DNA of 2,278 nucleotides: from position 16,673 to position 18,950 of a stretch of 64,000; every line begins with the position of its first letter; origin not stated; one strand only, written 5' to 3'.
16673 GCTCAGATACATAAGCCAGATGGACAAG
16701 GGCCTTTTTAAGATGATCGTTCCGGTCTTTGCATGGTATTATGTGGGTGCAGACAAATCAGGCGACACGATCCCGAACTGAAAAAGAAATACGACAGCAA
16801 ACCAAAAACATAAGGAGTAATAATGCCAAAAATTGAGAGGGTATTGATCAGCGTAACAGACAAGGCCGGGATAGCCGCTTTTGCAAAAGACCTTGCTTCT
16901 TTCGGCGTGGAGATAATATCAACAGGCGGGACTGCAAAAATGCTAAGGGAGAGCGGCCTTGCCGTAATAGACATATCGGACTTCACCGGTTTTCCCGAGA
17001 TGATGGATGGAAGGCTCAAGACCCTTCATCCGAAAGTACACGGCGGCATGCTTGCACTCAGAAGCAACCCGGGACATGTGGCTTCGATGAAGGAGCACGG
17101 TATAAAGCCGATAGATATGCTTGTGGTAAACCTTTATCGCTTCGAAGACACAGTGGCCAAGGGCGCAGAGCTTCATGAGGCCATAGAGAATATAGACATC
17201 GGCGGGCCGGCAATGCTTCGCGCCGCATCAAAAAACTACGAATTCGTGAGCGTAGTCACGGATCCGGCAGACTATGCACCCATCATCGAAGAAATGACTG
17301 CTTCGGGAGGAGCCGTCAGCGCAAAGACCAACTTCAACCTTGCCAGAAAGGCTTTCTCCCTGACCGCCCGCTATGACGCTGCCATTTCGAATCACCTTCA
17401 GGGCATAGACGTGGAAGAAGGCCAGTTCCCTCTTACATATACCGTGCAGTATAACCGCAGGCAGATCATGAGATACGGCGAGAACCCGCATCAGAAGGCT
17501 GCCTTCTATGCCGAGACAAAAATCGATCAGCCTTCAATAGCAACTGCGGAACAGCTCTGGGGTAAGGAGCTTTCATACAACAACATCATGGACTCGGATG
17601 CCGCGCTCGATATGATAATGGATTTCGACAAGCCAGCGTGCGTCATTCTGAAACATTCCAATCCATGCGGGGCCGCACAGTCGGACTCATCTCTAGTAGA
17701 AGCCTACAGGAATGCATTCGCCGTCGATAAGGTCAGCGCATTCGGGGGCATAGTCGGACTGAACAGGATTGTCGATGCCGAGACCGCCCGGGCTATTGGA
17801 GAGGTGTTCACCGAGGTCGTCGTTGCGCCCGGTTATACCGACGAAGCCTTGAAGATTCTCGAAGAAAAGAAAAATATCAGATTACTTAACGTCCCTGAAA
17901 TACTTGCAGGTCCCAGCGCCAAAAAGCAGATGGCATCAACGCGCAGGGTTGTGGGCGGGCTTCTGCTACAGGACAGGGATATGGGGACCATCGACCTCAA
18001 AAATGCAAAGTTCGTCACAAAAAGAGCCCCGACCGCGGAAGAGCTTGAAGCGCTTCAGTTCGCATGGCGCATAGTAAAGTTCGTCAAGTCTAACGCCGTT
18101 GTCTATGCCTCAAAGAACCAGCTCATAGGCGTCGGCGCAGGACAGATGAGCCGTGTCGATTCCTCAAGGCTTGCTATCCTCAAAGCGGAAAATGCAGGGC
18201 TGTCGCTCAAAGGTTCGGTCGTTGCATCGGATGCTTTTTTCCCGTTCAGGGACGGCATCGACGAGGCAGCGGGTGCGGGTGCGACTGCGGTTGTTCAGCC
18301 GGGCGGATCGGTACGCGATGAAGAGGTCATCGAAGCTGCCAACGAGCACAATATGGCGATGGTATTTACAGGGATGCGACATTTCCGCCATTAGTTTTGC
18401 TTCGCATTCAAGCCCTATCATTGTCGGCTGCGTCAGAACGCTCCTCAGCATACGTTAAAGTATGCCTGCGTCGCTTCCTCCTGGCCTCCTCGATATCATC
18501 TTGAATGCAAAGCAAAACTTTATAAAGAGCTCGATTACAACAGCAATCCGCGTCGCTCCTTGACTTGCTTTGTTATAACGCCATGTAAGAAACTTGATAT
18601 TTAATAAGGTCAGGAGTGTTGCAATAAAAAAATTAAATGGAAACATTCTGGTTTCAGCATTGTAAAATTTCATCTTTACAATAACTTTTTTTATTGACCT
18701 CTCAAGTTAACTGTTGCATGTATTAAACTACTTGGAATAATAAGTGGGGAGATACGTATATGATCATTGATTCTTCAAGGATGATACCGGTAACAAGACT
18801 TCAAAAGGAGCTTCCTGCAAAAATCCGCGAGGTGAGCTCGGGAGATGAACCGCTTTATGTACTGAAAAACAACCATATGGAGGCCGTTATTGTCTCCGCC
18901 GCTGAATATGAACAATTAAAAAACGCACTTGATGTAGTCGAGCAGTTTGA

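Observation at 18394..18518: MITE-like element with 19-bp terminal inverted repeats, present in two inverted copies in the window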

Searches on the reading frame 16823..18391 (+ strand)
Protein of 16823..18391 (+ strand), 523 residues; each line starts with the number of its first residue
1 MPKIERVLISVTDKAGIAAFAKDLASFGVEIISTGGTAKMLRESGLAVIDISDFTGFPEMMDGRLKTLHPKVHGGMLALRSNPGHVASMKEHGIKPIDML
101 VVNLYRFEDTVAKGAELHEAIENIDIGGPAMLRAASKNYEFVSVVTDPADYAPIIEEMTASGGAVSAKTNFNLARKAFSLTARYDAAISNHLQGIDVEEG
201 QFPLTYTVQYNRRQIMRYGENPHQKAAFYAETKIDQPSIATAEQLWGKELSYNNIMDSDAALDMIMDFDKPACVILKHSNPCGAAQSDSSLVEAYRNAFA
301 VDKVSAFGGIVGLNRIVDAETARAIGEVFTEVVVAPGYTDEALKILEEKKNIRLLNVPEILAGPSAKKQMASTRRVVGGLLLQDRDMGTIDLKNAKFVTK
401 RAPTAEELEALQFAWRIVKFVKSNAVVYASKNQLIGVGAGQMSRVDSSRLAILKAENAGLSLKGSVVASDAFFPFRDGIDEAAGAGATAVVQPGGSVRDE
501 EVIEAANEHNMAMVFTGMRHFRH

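Call 12: find_encoding_contigs(protein=window:16823-18391:+, flank=3000, max_places=6)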
Protein window:16823-18391:+ (523 aa): 3 contigs read that carry it; 3 places shown.
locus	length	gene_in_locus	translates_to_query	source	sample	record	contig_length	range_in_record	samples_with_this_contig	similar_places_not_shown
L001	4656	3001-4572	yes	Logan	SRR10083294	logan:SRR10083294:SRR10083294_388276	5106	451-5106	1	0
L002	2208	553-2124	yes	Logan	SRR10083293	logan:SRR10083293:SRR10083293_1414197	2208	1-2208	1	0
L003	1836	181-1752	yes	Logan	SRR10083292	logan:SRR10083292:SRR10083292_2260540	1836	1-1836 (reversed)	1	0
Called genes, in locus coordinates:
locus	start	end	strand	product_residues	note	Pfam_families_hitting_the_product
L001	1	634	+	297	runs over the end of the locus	PF01259:SAICAR_synt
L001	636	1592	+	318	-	PF12146:Hydrolase_4, PF00561:Abhydrolase_1, PF12697:Abhydrolase_6, PF03096:Ndr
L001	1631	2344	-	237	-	PF00293:NUDIX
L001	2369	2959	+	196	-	-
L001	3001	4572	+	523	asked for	PF02142:MGS, PF01808:AICARFT_IMPCHas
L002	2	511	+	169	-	?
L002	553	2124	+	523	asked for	PF02142:MGS, PF01808:AICARFT_IMPCHas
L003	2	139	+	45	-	?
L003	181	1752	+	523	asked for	PF02142:MGS, PF01808:AICARFT_IMPCHas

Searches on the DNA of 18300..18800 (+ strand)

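Call 7: search_rna_families(source=window, start=18300, end=18800, threshold=evalue, max_evalue=10)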
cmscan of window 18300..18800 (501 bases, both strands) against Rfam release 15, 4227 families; matches with E-value up to 10: 2.
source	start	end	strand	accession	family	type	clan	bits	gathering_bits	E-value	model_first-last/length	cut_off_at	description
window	18611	18699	+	RF01226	snoZ5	Gene; snRNA; snoRNA; CD-box;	CL00045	15.1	60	8.9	1-113/113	no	Small nucleolar RNA Z5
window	18568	18702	+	RF03532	SQ2397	Cis-reg;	-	13.7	100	7.4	1-243/243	no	Cis-regulator of HTH transcription factor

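Call 13: search_dna_similar(query=window:18385-18525:+, collection=plasmids, mode=distant, max_evalue=0.001)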
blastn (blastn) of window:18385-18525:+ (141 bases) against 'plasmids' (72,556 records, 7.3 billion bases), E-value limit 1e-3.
No match.
